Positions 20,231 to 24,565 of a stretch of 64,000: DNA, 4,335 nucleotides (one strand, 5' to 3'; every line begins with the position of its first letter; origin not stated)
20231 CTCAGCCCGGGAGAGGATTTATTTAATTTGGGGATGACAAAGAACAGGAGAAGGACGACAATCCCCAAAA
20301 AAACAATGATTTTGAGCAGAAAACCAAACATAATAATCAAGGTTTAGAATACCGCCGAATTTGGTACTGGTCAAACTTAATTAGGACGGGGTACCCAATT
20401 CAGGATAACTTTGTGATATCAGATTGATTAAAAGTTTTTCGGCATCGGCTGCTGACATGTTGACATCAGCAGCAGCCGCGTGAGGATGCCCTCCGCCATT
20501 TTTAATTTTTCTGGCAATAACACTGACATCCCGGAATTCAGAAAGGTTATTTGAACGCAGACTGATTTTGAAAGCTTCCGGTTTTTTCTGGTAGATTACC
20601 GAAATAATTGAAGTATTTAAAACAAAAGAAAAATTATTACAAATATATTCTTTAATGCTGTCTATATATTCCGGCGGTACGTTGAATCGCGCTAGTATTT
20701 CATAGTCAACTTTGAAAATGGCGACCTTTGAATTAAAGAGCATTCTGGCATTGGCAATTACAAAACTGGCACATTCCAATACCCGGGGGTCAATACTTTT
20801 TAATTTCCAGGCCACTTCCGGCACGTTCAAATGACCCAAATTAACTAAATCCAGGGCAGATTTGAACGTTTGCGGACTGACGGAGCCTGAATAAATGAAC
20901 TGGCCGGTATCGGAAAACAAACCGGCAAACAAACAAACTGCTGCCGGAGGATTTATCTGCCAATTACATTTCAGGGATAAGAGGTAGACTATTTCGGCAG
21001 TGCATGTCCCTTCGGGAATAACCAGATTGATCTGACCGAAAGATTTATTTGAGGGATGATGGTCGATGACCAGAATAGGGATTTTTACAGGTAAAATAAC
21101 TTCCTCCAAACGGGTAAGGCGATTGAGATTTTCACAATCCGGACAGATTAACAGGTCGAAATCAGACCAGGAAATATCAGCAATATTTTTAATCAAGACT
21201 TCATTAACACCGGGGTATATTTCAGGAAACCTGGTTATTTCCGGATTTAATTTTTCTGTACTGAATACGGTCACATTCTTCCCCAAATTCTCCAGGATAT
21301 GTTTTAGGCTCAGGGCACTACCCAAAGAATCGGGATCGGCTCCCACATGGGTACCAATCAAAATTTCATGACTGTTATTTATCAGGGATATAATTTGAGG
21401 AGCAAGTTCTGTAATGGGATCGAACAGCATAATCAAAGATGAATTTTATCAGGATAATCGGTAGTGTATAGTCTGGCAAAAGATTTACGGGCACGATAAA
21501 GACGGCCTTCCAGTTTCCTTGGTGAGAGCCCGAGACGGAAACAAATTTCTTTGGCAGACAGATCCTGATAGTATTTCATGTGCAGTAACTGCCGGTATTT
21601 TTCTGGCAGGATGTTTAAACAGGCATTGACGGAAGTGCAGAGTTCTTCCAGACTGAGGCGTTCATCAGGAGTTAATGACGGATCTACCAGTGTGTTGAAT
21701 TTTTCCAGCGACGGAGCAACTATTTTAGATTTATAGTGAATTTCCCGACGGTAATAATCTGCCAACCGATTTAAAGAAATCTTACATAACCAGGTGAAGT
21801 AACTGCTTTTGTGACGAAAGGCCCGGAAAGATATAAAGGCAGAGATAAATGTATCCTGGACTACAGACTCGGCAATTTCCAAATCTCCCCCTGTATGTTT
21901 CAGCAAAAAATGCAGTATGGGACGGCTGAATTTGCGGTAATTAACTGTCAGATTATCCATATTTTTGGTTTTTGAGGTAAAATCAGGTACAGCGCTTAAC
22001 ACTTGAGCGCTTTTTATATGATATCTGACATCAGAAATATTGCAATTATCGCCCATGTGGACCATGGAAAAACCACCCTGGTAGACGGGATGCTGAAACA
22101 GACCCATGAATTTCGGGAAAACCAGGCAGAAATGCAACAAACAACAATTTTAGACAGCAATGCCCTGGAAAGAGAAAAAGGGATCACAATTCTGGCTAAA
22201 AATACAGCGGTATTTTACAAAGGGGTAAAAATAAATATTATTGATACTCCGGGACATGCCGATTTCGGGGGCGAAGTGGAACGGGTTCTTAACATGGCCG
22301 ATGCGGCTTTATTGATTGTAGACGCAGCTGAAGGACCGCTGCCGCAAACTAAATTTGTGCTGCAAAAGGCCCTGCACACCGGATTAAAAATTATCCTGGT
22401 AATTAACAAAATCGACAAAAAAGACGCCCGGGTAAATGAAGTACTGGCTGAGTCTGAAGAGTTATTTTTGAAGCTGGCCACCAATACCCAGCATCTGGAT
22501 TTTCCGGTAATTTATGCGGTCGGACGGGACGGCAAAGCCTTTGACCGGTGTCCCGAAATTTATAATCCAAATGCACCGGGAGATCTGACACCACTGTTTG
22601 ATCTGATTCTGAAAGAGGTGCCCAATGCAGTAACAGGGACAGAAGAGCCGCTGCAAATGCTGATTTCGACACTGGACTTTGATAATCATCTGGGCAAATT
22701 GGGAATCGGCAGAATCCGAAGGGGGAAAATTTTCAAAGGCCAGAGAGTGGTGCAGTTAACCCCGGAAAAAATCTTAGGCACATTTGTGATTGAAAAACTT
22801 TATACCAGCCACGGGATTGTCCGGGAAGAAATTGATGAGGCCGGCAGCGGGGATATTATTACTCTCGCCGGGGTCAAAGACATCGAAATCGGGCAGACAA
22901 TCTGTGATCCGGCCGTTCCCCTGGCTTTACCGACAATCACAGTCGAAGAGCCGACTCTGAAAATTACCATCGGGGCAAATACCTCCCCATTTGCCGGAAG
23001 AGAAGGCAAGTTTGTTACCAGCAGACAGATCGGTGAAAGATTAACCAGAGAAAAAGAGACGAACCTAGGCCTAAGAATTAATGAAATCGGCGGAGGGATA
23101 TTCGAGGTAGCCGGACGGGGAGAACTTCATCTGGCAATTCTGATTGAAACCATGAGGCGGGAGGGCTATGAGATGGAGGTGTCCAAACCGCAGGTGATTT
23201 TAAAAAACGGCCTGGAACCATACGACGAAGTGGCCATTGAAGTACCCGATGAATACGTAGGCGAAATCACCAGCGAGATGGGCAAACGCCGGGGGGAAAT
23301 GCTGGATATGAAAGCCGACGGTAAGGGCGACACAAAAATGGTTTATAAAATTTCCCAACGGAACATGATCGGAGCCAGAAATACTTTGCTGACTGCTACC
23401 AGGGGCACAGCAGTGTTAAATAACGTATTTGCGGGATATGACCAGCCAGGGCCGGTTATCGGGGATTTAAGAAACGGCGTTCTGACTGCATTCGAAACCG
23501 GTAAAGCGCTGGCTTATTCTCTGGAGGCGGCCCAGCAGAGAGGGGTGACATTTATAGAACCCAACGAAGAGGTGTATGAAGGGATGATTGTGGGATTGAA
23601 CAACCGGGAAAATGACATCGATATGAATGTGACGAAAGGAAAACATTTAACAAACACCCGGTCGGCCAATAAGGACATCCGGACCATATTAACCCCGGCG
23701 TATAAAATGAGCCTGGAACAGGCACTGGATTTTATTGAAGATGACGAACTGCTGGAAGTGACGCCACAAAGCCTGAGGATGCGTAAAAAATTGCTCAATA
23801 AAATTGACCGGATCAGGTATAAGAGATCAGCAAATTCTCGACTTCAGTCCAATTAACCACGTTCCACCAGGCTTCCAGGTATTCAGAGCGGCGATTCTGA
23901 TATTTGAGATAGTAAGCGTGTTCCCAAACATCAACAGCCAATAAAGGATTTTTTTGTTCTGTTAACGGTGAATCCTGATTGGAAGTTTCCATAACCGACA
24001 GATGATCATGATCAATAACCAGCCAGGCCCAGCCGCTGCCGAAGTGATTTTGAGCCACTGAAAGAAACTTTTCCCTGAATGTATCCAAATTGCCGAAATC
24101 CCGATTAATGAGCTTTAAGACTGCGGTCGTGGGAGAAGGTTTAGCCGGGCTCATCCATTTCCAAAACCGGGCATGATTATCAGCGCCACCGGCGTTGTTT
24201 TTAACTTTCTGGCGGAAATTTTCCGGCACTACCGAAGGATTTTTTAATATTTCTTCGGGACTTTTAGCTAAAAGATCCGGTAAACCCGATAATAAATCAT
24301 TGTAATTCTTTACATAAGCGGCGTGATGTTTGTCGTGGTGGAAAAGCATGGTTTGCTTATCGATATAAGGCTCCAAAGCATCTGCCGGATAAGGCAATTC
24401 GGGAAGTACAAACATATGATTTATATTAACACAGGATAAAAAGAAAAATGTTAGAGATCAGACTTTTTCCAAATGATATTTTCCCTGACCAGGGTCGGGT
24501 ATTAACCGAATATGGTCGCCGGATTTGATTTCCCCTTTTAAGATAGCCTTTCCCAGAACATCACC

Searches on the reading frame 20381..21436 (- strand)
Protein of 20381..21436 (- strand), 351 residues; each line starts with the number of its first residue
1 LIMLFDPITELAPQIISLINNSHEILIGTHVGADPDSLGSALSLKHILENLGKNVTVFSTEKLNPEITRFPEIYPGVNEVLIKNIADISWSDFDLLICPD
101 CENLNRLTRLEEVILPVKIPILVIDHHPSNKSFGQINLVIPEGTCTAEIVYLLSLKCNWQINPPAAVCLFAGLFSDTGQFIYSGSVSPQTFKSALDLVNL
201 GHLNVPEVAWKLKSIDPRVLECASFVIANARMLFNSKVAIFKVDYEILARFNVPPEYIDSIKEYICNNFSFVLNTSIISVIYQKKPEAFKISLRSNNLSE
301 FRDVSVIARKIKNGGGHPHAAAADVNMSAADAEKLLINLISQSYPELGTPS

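Call 78: search_protein_families(library=pfam, proteins=[window:20381-21436:-], max_evalue=0.001)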
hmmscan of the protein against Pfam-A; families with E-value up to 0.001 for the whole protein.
window:20381-21436:- (351 aa): 2 families
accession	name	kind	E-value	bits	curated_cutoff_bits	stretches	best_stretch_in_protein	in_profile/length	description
PF01368.27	DHH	-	7.5e-14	52.5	28.1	1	25-172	2-124/125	DHH family, N-terminal domain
PF02272.25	DHHA1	-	1.1e-06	29.4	25.9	1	269-330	25-86/102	DHHA1 domain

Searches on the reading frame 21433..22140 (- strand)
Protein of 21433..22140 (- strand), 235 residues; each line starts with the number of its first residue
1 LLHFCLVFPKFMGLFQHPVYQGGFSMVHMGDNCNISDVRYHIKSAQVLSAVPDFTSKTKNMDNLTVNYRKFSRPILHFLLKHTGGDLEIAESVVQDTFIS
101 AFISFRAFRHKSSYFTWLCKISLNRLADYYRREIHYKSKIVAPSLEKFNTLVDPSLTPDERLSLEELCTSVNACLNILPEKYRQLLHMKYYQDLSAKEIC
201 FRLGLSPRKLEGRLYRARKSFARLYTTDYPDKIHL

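Call 78: search_protein_families(library=pfam, proteins=[window:21433-22140:-], max_evalue=0.001)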
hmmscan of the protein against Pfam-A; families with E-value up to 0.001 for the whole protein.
window:21433-22140:- (235 aa): 4 families
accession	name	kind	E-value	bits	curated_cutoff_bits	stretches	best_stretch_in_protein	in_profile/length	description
PF08281.18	Sigma70_r4_2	-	2.9e-12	46.5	25.7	1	172-219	5-52/54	Sigma-70, region 4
PF04542.20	Sigma70_r2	-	1e-06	28.8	24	1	69-133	3-68/71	Sigma-70 region 2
PF07638.17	Sigma70_ECF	-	0.00038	20.8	21.1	1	89-222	48-180/185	ECF sigma factor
PF04545.22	Sigma70_r4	-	0.0009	19.2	24.1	0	174-206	1-33/50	Sigma-70, region 4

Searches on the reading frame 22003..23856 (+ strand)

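Call 78: search_protein_families(library=pfam, proteins=[window:22003-23856:+], max_evalue=0.001)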
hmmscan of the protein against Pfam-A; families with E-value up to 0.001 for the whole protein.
window:22003-23856:+ (617 aa): 6 families
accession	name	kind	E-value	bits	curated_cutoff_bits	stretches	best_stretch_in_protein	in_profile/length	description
PF00009.33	GTP_EFTU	-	8.5e-54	182.4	26.5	1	9-206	2-186/188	Elongation factor Tu GTP binding domain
PF21018.2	BipA_C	-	1.6e-43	147.4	23.8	1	491-599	1-109/110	TypA/BipA C-terminal domain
PF00679.30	EFG_C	-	3.6e-19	69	27.9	1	404-481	3-80/89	Elongation factor G C-terminus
PF03144.31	GTP_EFTU_D2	-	3.7e-09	37.3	30.3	1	231-301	1-73/73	Elongation factor Tu domain 2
PF22042.2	EF-G_D2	-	6e-08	33.1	27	1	218-302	3-83/84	Elongation factor G domain 2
PF01926.29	MMR_HSR1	-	9e-06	26.2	21.9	1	13-136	2-113/113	50S ribosome-binding GTPase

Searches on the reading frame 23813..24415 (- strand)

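Call 78: search_protein_families(library=pfam, proteins=[window:23813-24415:-], max_evalue=0.001)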
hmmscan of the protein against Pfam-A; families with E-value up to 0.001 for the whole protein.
window:23813-24415:- (200 aa): 2 families
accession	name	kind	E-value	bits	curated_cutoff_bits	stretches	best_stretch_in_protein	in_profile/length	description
PF02777.23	Sod_Fe_C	-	1.9e-40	137.4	20.9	1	96-194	2-101/102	Iron/manganese superoxide dismutases, C-terminal domain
PF00081.27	Sod_Fe_N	-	3.6e-26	91.9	27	1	2-89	2-82/82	Iron/manganese superoxide dismutases, alpha-hairpin domain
